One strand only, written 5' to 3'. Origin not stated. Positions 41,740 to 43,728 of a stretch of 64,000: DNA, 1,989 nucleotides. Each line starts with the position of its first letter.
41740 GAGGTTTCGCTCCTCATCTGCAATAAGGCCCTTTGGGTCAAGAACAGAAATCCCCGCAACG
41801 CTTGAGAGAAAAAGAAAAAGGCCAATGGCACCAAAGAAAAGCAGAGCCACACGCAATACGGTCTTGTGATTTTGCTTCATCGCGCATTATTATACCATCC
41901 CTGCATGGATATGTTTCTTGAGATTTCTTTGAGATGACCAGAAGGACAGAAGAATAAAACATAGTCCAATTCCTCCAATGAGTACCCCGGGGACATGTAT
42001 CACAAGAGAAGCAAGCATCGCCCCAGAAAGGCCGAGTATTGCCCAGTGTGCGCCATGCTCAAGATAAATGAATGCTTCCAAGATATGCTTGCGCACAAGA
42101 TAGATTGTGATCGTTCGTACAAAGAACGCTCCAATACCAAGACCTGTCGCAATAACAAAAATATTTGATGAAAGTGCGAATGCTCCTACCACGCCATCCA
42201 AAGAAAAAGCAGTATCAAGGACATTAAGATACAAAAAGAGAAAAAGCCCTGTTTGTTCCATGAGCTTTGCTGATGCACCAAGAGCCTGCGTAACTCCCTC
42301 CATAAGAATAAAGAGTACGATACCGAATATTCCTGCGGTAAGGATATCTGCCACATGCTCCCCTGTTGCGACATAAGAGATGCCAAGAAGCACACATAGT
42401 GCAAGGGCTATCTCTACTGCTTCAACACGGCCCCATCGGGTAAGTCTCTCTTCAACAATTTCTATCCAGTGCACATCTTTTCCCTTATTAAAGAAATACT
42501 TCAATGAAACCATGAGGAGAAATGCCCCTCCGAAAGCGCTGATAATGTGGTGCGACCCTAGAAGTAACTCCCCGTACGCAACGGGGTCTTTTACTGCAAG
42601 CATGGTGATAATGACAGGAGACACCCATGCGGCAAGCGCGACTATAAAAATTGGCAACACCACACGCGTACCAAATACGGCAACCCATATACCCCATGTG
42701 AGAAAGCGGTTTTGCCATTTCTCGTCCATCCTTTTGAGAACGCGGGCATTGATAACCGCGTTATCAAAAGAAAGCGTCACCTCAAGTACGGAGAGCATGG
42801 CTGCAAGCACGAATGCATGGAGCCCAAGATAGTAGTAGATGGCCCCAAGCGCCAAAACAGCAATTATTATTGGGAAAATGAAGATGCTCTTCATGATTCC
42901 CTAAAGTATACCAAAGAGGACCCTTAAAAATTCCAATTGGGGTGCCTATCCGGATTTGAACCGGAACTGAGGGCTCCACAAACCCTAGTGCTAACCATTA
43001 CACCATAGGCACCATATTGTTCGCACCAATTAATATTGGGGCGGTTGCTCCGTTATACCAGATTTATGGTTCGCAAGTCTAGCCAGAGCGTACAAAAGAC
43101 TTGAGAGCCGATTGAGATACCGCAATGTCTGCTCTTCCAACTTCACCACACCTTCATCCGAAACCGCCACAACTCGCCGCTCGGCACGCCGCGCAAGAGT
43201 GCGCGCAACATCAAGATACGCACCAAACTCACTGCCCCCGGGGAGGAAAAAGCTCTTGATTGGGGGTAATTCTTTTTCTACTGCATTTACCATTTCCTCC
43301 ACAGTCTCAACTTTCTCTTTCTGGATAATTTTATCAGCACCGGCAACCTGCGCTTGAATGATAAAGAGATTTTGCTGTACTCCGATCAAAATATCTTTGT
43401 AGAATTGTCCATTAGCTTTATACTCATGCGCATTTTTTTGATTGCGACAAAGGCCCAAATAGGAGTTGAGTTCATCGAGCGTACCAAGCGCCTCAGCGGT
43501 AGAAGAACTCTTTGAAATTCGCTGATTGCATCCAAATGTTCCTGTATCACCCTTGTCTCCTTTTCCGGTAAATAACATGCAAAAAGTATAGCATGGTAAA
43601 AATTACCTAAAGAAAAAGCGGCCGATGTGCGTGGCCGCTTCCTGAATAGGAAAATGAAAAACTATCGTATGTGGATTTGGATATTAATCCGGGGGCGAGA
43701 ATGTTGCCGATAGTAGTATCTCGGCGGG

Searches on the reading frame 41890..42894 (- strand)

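Call 24: search_protein_families(library=pfam, proteins=[window:41890-42894:-], max_evalue=0.01)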
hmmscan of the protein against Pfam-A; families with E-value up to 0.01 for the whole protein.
window:41890-42894:- (334 aa): 2 families
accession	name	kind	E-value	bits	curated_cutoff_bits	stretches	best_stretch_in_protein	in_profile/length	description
PF04332.21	DUF475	-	1.3e-88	298.1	27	1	43-324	1-289/293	Protein of unknown function (DUF475)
PF03741.22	TerC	-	2.3e-16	60.5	27.8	1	34-295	3-176/178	Integral membrane protein TerC family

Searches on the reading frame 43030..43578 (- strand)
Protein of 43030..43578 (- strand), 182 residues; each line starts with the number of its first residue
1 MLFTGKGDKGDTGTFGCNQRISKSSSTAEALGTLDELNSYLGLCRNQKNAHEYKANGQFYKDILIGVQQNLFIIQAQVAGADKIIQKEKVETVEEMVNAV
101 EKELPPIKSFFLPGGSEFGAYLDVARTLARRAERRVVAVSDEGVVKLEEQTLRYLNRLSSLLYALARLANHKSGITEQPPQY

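Call 58: search_protein_families(library=pfam, proteins=[window:43030-43578:-], max_evalue=0.001)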
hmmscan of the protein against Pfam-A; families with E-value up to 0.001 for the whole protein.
window:43030-43578:- (182 aa): 1 family
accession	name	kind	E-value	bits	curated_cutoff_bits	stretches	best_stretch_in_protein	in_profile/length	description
PF01923.23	Cob_adeno_trans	-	5.7e-46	157.1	24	1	3-168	2-170/171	Cobalamin adenosyltransferase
